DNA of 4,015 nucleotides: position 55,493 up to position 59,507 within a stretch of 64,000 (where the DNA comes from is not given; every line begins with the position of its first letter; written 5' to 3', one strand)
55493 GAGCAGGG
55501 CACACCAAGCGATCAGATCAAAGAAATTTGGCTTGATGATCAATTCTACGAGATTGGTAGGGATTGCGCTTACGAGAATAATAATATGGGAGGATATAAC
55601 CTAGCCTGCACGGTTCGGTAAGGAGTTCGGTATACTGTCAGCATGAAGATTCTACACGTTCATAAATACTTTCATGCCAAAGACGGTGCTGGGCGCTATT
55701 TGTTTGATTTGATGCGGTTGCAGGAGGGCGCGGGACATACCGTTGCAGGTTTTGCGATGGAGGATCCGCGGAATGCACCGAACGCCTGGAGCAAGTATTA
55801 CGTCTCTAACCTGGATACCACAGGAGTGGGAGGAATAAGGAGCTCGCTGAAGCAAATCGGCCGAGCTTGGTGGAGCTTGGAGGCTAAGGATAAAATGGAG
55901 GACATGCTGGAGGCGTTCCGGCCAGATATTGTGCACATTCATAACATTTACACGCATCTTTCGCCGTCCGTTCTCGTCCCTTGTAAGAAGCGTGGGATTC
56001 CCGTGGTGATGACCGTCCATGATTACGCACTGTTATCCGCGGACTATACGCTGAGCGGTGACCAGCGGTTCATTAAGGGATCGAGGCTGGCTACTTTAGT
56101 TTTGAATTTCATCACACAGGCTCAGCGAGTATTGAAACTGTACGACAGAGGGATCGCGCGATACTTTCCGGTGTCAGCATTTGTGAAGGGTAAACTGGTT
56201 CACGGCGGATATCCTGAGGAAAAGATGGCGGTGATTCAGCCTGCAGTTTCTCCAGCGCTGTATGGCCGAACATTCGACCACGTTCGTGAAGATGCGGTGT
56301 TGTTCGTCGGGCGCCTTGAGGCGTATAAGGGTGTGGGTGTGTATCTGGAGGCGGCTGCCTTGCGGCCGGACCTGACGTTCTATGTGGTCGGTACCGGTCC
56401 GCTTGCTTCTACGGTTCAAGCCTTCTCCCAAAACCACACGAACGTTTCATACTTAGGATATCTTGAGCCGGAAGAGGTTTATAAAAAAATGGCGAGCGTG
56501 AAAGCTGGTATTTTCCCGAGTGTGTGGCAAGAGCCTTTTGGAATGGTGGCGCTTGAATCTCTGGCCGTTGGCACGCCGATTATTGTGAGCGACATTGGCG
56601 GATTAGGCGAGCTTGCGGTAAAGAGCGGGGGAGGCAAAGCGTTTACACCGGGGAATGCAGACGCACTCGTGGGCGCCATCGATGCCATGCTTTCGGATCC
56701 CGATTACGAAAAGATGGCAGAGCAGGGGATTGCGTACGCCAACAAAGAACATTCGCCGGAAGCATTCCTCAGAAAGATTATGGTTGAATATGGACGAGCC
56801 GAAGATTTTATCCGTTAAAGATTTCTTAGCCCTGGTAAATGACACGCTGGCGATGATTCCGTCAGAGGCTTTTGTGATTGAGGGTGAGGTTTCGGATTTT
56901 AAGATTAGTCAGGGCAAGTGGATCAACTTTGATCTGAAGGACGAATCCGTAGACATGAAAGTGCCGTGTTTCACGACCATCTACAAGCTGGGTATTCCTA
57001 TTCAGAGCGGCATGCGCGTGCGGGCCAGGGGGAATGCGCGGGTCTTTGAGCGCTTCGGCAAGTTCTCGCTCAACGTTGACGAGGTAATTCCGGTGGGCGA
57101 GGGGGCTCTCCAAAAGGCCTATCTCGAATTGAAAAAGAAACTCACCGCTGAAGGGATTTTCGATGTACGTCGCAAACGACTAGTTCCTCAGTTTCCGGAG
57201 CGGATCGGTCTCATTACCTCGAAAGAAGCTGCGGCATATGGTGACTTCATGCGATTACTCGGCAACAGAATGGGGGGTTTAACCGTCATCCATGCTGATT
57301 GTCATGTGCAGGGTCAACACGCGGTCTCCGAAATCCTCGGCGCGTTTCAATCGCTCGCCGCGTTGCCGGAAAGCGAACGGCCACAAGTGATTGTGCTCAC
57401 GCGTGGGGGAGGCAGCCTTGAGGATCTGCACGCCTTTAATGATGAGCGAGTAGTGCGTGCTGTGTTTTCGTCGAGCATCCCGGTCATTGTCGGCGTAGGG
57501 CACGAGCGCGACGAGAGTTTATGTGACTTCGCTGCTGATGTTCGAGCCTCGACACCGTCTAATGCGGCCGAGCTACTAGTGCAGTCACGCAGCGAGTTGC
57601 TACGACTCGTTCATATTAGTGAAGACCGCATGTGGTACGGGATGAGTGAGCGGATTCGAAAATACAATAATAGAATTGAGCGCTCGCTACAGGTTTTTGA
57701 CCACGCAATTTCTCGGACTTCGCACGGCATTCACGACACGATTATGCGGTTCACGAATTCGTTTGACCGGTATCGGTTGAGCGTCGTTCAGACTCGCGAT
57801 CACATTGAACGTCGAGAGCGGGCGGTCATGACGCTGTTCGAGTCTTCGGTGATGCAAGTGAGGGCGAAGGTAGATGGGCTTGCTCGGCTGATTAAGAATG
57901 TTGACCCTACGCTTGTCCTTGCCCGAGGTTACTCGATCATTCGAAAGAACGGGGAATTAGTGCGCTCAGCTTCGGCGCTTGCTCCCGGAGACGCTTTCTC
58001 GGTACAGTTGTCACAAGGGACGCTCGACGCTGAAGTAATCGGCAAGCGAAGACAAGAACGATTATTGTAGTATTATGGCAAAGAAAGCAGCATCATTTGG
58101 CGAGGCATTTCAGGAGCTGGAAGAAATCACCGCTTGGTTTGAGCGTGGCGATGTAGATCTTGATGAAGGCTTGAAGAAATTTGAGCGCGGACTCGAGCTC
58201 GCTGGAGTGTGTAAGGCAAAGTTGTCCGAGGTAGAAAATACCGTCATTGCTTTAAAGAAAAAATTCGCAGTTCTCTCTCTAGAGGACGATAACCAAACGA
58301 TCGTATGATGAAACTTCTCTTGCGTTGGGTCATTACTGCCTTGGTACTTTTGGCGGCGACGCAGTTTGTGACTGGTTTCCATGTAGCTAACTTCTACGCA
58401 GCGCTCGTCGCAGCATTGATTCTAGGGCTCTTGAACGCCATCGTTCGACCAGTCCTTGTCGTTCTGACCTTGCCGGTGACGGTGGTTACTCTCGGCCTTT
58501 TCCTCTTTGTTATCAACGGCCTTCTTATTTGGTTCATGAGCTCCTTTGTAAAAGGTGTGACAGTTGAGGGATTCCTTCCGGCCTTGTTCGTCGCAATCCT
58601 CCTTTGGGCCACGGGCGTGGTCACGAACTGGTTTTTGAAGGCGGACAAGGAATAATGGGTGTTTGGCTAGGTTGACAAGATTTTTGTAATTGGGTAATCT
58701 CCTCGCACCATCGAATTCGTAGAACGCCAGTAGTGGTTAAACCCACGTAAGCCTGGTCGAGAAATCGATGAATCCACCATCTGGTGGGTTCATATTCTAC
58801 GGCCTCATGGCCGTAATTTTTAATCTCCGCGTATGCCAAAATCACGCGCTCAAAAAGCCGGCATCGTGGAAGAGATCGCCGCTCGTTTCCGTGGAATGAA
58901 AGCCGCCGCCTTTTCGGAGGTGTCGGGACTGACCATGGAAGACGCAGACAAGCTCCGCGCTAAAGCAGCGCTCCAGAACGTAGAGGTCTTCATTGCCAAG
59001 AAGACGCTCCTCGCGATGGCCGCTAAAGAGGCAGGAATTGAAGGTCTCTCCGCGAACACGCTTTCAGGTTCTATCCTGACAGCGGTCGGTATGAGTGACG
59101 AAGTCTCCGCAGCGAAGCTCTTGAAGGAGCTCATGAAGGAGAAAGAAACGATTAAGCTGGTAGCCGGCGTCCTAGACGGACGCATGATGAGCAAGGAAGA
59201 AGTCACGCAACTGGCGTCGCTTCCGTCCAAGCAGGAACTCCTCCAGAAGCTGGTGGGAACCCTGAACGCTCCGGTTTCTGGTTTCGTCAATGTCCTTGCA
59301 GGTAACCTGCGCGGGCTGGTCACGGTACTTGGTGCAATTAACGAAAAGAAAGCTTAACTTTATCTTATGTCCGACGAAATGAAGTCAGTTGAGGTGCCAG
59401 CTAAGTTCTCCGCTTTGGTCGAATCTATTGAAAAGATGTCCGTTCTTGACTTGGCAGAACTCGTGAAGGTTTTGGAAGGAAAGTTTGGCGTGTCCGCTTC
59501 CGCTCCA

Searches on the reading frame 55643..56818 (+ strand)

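Call 57: search_protein_families(library=pfam, proteins=[window:55643-56818:+], max_evalue=0.001)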
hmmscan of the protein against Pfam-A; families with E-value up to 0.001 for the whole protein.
window:55643-56818:+ (391 aa): 6 families
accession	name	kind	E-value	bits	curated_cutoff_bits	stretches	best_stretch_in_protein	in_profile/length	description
PF00534.26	Glycos_transf_1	-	5.8e-28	98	26.4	1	217-362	16-165/172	Glycosyl transferases group 1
PF13692.12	Glyco_trans_1_4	-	1e-22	81.4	27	1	218-352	3-142/142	Glycosyl transferases group 1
PF13439.12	Glyco_transf_4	-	1.3e-17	64.8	28.5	1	14-204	2-168/170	Glycosyltransferase Family 4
PF13579.12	Glyco_trans_4_4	-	5.9e-12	46.6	29.7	1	15-198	2-155/158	Glycosyl transferase 4-like domain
PF20706.3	GT4-conflict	-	6.8e-09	35.6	26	1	188-325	167-320/385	Family 4 Glycosyltransferase in conflict systems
PF13524.12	Glyco_trans_1_2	-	4.7e-05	23.8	25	1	235-380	6-143/144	Glycosyl transferase-like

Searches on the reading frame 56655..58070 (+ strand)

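Call 57: search_protein_families(library=pfam, proteins=[window:56655-58070:+], max_evalue=0.001)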
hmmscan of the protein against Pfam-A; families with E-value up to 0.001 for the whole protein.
window:56655-58070:+ (471 aa): 3 families
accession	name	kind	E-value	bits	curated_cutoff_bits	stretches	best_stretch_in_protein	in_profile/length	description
PF02601.20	Exonuc_VII_L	-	6.9e-75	252.9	35.9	1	168-459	1-314/315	Exonuclease VII, large subunit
PF13742.12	tRNA_anti_2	-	4.5e-13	49.7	27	1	52-144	1-94/95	OB-fold nucleic acid binding domain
PF01336.31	tRNA_anti-codon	-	4.3e-08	33.4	27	1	74-146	2-74/75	OB-fold nucleic acid binding domain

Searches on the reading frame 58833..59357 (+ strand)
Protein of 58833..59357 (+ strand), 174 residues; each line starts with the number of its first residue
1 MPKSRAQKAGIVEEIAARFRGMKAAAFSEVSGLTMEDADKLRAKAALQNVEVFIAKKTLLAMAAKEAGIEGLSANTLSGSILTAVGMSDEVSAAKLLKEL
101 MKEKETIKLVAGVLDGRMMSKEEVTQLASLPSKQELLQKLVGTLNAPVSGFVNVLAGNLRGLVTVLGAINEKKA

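Call 65: search_protein_families(library=pfam, proteins=[window:58833-59357:+], max_evalue=0.00001)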
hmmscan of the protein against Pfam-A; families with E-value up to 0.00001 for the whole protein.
window:58833-59357:+ (174 aa): 1 family
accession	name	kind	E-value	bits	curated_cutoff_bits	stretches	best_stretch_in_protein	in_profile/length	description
PF00466.25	Ribosomal_L10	-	9.8e-15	54.9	22.8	1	4-100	2-98/100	Ribosomal protein L10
